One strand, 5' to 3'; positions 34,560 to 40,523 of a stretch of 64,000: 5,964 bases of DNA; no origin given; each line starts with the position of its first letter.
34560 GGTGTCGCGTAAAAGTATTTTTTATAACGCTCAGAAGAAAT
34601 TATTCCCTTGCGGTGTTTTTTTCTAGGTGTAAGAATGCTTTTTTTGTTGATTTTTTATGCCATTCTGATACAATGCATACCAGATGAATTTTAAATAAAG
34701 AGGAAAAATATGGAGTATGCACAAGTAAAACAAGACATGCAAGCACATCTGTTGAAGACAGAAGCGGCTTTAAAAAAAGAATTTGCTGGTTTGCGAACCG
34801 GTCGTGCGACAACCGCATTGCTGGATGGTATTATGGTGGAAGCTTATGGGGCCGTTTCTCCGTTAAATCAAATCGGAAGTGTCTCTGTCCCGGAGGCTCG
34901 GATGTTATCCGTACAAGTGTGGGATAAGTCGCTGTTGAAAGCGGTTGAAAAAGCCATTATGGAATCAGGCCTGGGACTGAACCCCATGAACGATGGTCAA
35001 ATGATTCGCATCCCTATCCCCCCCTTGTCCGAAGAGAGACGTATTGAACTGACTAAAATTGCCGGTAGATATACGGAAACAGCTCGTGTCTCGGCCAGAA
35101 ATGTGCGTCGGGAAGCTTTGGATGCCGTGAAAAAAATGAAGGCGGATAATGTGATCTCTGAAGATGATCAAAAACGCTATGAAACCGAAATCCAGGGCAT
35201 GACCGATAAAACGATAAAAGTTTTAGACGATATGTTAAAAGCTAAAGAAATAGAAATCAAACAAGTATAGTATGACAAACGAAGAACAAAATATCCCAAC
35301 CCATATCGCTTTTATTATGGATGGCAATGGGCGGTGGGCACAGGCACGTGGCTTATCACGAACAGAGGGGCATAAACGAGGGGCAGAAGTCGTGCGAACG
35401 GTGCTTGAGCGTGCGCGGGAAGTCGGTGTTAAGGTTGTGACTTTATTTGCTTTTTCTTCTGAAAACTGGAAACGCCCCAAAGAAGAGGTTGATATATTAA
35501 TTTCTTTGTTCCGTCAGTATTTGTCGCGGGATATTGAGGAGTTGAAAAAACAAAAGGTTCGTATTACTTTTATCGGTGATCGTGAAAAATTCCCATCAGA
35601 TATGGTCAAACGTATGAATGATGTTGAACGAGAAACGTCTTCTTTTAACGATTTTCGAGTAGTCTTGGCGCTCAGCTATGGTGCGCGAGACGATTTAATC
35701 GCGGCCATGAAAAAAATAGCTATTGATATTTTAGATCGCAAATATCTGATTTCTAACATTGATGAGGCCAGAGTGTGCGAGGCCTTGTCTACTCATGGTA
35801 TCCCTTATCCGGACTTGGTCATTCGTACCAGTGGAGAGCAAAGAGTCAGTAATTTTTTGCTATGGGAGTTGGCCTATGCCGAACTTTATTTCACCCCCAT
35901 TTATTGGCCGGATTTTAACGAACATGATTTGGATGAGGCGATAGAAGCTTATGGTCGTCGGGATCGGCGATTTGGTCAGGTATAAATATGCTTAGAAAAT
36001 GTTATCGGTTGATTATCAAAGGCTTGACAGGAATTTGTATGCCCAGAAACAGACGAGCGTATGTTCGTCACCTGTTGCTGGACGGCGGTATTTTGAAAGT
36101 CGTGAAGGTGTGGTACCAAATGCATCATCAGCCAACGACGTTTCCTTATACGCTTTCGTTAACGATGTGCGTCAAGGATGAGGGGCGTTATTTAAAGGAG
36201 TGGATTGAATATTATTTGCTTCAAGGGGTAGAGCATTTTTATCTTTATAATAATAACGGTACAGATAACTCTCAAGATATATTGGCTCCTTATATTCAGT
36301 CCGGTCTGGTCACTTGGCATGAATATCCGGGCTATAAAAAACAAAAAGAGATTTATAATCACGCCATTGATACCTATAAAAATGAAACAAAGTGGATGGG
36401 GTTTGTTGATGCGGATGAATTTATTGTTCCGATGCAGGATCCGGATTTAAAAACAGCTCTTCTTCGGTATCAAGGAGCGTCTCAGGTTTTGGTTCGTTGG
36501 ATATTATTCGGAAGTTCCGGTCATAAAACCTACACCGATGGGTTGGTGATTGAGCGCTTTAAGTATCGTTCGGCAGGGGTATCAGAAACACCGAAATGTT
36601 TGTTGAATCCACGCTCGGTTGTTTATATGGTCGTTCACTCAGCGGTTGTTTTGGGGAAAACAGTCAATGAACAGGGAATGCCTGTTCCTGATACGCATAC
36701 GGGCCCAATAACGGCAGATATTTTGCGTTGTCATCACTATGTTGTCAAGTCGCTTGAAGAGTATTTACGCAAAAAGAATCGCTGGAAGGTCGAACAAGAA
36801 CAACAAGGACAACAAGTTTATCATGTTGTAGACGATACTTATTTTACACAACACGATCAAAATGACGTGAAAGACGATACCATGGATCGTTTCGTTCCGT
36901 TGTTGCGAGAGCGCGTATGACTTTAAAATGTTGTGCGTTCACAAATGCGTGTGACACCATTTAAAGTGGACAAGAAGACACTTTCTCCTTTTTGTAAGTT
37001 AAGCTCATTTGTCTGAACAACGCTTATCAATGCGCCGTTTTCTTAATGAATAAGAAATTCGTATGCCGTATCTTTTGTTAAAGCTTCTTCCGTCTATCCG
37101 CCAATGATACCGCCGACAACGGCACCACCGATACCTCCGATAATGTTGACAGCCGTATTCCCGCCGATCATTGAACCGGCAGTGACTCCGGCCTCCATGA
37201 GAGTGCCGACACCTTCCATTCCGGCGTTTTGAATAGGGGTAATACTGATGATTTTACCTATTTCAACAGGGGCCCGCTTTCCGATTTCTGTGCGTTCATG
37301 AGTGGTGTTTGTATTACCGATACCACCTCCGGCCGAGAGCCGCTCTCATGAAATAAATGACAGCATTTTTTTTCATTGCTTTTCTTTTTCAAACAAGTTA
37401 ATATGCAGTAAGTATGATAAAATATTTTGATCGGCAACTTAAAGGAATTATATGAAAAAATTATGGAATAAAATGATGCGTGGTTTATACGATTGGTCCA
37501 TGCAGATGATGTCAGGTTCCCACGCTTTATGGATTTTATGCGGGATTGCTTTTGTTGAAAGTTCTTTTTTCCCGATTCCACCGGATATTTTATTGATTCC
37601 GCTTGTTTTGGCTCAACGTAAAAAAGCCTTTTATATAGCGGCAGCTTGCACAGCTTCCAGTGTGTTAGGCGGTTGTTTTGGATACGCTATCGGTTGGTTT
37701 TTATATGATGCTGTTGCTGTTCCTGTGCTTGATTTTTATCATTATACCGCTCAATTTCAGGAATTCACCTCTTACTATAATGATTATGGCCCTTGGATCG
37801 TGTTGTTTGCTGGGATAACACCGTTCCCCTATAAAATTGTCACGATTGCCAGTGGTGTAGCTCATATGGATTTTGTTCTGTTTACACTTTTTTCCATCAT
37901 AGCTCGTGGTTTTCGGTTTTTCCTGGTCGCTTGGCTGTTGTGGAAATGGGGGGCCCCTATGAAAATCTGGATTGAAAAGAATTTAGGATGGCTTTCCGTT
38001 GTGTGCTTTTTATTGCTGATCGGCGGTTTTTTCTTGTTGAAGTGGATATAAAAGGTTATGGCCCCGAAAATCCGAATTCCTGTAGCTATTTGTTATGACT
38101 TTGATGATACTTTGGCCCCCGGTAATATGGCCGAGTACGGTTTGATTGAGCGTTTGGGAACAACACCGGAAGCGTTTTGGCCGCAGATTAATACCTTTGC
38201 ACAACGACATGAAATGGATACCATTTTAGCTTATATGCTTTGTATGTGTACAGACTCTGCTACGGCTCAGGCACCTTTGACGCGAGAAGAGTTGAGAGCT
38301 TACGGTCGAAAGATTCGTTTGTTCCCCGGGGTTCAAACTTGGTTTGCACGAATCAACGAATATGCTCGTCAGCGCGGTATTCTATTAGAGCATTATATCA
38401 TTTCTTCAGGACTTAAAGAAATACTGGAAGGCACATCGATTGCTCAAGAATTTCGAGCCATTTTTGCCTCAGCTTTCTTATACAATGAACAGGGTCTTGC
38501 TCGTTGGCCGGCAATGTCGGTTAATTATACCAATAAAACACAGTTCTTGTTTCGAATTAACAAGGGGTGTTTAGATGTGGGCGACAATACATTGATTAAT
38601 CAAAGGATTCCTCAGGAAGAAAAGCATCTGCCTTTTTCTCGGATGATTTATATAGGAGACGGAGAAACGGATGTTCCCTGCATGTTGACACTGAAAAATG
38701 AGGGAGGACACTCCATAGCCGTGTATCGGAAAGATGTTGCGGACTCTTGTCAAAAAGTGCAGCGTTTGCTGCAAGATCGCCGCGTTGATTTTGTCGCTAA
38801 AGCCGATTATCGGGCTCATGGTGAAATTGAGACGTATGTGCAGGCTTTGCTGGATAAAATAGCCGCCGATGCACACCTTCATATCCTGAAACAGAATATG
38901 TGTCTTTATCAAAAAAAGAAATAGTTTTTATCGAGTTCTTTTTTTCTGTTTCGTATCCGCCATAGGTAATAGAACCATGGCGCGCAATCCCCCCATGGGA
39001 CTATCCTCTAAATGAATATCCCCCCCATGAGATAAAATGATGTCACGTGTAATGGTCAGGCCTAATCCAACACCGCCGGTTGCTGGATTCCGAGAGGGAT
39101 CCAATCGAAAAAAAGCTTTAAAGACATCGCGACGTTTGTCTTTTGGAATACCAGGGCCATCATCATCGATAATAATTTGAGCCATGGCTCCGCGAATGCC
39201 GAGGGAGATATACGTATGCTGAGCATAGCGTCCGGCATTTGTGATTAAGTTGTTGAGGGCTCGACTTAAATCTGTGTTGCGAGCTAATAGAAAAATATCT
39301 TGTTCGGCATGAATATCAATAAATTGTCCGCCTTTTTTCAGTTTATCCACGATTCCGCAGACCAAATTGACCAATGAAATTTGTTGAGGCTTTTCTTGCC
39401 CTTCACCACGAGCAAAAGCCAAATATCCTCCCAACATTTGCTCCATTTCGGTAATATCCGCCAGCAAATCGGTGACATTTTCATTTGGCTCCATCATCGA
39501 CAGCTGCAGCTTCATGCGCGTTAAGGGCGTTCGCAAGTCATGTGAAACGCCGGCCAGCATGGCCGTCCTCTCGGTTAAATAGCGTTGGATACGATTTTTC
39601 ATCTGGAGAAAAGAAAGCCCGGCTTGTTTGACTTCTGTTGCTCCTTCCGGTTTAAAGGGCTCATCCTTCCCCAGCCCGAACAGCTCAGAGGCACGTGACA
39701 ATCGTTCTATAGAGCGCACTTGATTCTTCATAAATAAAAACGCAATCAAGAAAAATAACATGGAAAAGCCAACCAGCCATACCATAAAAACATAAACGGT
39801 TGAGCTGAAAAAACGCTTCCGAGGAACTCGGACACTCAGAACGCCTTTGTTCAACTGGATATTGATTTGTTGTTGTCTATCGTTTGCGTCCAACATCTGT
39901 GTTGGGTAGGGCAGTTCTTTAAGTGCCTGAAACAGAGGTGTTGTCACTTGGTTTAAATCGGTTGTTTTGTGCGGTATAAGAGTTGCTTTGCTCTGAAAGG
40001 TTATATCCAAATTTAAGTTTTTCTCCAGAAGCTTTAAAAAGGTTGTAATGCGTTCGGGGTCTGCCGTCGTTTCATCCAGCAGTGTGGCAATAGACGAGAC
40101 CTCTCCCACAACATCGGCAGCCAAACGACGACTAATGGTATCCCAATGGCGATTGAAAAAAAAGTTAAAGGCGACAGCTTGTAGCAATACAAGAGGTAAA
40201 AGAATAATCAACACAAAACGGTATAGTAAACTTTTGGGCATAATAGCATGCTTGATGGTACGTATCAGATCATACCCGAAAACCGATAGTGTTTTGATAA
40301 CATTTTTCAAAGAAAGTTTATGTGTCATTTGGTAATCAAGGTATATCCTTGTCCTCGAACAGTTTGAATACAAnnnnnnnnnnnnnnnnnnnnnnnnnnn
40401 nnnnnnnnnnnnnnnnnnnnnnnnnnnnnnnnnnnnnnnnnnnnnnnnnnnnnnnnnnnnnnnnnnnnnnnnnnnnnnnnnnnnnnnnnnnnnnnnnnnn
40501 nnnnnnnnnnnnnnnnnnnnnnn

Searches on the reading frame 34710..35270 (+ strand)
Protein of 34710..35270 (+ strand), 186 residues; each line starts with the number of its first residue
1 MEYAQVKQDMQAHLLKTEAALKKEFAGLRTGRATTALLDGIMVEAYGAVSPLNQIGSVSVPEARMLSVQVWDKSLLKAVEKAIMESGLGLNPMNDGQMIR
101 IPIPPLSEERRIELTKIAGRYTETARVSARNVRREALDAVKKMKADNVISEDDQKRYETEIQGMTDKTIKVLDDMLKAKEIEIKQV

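Call 6: search_protein_families(library=pfam, proteins=[window:34710-35270:+], max_evalue=0.01)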
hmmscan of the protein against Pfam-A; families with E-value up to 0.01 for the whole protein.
window:34710-35270:+ (186 aa): 1 family
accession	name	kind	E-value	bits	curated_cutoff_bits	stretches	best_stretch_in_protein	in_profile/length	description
PF01765.24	RRF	-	1.7e-63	213.8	29.7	1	21-183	1-163/164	Ribosome recycling factor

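Call 7: search_protein_families(library=ncbifam, proteins=[window:34710-35270:+], max_evalue=0.01)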
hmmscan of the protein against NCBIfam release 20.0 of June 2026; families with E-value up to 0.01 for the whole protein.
window:34710-35270:+ (186 aa): 1 family
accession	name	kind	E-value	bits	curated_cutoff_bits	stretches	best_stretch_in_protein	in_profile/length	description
TIGR00496.1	frr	equivalog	6.9e-59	198.4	149.1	1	16-186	6-176/176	ribosome recycling factor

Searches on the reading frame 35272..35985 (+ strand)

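Call 6: search_protein_families(library=pfam, proteins=[window:35272-35985:+], max_evalue=0.01)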
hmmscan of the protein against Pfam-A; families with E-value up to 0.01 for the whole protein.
window:35272-35985:+ (237 aa): 1 family
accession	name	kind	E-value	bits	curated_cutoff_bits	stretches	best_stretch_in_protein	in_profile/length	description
PF01255.24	Prenyltransf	-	1.3e-81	273.8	27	1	15-235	1-219/219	Putative undecaprenyl diphosphate synthase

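Call 7: search_protein_families(library=ncbifam, proteins=[window:35272-35985:+], max_evalue=0.01)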
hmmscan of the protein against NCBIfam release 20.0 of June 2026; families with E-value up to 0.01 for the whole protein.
window:35272-35985:+ (237 aa): 16 families
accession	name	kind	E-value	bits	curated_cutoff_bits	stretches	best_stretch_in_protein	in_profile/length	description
NF011405.0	PRK14830.1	equivalog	3.4e-91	305.3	304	1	4-237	18-251/251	undecaprenyl pyrophosphate synthase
NF011408.0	PRK14834.1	equivalog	1.8e-88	296.2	348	1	4-236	13-245/252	isoprenyl transferase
NF011406.0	PRK14831.1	subfamily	1.5e-86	289.7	375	1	4-237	19-252/256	undecaprenyl pyrophosphate synthase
TIGR00055.1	uppS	equivalog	1.5e-83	279.7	109.55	1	8-235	1-228/228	polyprenyl diphosphate synthase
NF011407.0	PRK14833.1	equivalog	2.6e-79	266.2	325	1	6-237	2-232/233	di-trans,poly-cis-decaprenylcistransferase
NF011412.0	PRK14839.1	equivalog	9e-74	247.8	334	1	9-237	10-229/240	di-trans,poly-cis-decaprenylcistransferase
NF011411.0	PRK14838.1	equivalog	1e-72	244.4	417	1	6-236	10-238/244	isoprenyl transferase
NF011414.0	PRK14841.1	equivalog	3.9e-72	242.7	401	1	7-236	2-229/233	isoprenyl transferase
NF011413.0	PRK14840.1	equivalog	3.3e-71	239.9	410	1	4-235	14-249/250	isoprenyl transferase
NF011404.0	PRK14829.1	equivalog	2.2e-69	233.7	372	1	6-237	28-259/260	isoprenyl transferase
NF007596.1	PRK10240.1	equivalog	2.4e-65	220.4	418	1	8-236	15-243/251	(2E,6E)-farnesyl-diphosphate-specific ditrans,polycis-undecaprenyl-diphosphate synthase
NF011415.0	PRK14842.1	equivalog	1.4e-60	204.8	360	1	4-236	4-237/241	isoprenyl transferase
NF011402.0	PRK14827.1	equivalog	2e-60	204.6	535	1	6-236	65-295/296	decaprenyl diphosphate synthase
NF011409.0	PRK14835.1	equivalog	4.6e-58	196.7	425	1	6-236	43-279/279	isoprenyl transferase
NF011403.0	PRK14828.1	equivalog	1.6e-56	191.6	348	1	5-236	25-258/258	isoprenyl transferase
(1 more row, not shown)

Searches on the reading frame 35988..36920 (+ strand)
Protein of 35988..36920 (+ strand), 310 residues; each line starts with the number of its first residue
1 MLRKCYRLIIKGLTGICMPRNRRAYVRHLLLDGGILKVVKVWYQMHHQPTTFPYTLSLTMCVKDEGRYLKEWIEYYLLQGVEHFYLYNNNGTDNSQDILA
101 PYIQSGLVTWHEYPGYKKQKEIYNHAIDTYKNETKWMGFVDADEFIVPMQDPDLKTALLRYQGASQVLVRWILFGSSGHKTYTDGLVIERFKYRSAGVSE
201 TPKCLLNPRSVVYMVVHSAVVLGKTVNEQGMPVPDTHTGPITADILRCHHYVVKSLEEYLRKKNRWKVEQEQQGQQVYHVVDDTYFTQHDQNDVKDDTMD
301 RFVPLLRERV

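Call 6: search_protein_families(library=pfam, proteins=[window:35988-36920:+], max_evalue=0.01)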
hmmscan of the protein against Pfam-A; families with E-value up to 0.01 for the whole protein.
window:35988-36920:+ (310 aa): 2 families
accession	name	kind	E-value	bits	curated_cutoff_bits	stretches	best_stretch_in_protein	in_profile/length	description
PF01697.33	Glyco_transf_92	-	3.5e-25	89.5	23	1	59-254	4-217/249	Glycosyltransferase family 92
PF13704.12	Glyco_tranf_2_4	-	1.1e-16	61.5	27.5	1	63-147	1-85/98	Glycosyl transferase family 2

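Call 7: search_protein_families(library=ncbifam, proteins=[window:35988-36920:+], max_evalue=0.01)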
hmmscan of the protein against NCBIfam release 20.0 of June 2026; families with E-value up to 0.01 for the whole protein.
window:35988-36920:+ (310 aa): 0 families

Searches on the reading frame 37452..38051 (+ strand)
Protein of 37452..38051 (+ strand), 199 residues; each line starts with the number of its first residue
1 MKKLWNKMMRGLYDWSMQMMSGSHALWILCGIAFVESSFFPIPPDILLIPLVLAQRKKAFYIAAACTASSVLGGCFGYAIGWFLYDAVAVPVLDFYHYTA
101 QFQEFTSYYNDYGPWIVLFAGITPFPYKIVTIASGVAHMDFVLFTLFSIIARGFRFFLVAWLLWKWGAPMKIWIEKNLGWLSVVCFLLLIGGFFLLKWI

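Call 6: search_protein_families(library=pfam, proteins=[window:37452-38051:+], max_evalue=0.01)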
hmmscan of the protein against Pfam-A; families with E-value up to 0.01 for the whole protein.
window:37452-38051:+ (199 aa): 1 family
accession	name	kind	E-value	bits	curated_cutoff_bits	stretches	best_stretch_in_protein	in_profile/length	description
PF09335.16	VTT_dom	-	3.6e-08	34.4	33.9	1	43-161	2-119/123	VTT domain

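Call 7: search_protein_families(library=ncbifam, proteins=[window:37452-38051:+], max_evalue=0.01)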
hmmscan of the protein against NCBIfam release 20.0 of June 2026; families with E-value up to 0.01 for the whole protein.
window:37452-38051:+ (199 aa): 1 family
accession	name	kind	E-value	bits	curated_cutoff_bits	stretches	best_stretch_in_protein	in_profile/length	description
NF052605.1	UndecprPTUptAStph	equivalog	0.00044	20.3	300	1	104-159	100-155/197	undecaprenyl phosphate transporter UptA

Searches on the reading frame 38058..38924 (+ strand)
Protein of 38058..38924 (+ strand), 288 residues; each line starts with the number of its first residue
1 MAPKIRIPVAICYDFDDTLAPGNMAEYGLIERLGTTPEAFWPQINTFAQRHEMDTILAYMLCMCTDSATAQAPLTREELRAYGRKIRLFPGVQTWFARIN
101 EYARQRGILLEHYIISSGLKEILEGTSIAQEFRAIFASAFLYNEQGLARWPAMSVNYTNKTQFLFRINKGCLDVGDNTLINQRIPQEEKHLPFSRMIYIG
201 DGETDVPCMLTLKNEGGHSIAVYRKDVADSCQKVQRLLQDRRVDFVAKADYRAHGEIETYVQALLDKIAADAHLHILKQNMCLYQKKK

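Call 6: search_protein_families(library=pfam, proteins=[window:38058-38924:+], max_evalue=0.01)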
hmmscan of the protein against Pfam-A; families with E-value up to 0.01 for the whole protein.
window:38058-38924:+ (288 aa): 2 families
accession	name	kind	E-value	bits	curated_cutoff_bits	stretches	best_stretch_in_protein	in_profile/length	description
PF12710.13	HAD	-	7.3e-11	43.3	27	1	13-209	3-188/189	haloacid dehalogenase-like hydrolase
PF06888.18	Put_Phosphatase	-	6.5e-06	26.2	27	1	11-226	3-199/234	Putative Phosphatase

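Call 7: search_protein_families(library=ncbifam, proteins=[window:38058-38924:+], max_evalue=0.01)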
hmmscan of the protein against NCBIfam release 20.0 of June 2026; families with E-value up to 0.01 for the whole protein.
window:38058-38924:+ (288 aa): 2 families
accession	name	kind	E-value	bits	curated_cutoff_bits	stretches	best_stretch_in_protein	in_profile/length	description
TIGR01488.1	HAD-SF-IB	subfamily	3.4e-05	23.9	45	1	11-209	2-174/177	HAD-IB family phosphatase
TIGR01489.1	DKMTPPase-SF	subfamily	0.0066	16.6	81.55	0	74-209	59-178/188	MtnX-like HAD-IB family phosphatase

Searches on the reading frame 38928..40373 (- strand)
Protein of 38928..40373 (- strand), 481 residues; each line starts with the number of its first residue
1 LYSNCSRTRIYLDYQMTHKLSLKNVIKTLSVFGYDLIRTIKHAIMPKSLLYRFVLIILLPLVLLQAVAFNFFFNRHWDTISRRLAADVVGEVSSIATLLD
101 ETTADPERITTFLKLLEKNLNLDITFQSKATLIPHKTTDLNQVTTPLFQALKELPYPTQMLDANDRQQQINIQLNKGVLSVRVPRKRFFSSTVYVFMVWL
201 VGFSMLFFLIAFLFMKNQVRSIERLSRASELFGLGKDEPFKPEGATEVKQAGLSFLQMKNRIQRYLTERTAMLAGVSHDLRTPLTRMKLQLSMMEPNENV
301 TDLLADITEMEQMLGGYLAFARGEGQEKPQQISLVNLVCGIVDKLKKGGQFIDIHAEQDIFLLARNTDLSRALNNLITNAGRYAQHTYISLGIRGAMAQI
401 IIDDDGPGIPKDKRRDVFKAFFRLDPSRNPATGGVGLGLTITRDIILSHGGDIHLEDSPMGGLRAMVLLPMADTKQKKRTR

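Call 6: search_protein_families(library=pfam, proteins=[window:38928-40373:-], max_evalue=0.01)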
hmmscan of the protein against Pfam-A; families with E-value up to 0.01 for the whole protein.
window:38928-40373:- (481 aa): 2 families
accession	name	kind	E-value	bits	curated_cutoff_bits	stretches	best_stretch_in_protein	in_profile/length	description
PF02518.31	HATPase_c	-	1.5e-20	74.1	26.4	1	367-472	4-110/111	Histidine kinase-, DNA gyrase B-, and HSP90-like ATPase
PF00512.31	HisKA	-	8.9e-09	35.7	26.9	1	269-324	2-64/66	His Kinase A (phospho-acceptor) domain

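Call 7: search_protein_families(library=ncbifam, proteins=[window:38928-40373:-], max_evalue=0.01)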
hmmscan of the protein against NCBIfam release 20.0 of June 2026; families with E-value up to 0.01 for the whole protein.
window:38928-40373:- (481 aa): 74 families (the best 25 are shown)
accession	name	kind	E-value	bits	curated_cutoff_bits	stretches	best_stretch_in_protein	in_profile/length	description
NF007004.0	PRK09467.1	equivalog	2.1e-54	185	415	1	44-472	6-437/440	two-component system sensor histidine kinase EnvZ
NF007898.0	PRK10604.1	equivalog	1.9e-49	169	478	1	195-477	139-429/433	two-component system sensor histidine kinase RstB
NF007007.0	PRK09470.1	equivalog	6.8e-43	147.2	486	1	220-473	194-461/463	envelope stress sensor histidine kinase CpxA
NF012163.2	BaeS_SmeS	equivalog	1.1e-30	106.9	500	1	198-470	168-457/457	sensor histidine kinase efflux regulator BaeS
NF007837.0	PRK10549.1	equivalog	8.3e-28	97.3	603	1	200-477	169-464/466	envelope stress sensor histidine kinase BaeS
TIGR02966.1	phoR_proteo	equivalog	2.1e-27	96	334.2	1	261-457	106-321/333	phosphate regulon sensor histidine kinase PhoR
NF045900.1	HisKinCpxALeg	equivalog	3e-27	95.5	800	1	244-471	206-451/451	two-component system sensor histidine kinase CpxA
NF008025.0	PRK10755.1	equivalog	2.8e-25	88.8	314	1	162-475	50-360/362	two-component system sensor histidine kinase PmrB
TIGR01386.1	cztS_silS_copS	subfamily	5.6e-25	88.2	292.55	1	81-459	36-446/457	heavy metal sensor histidine kinase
NF040691.1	MtrAB_MtrB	equivalog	3.6e-24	85.6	450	1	200-472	194-493/507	MtrAB system histidine kinase MtrB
NF008077.0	PRK10815.1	equivalog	4.1e-24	85.1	497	1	191-476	189-485/488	two-component system sensor histidine kinase PhoQ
NF046044.1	PnpS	equivalog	9.6e-24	84.1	400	1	261-469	162-389/390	two-component system histidine kinase PnpS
NF033092.0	HK_WalK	equivalog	1.1e-23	83.7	725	1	264-470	367-593/594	cell wall metabolism sensor histidine kinase WalK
NF033091.0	HK_VanS_ACDEFG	equivalog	1.4e-23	83.4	400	1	344-457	165-281/293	vancomycin resistance histidine kinase VanS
NF012226.0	AdeS_HK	equivalog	1.5e-22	80.3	500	1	192-458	59-341/353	two-component sensor histidine kinase AdeS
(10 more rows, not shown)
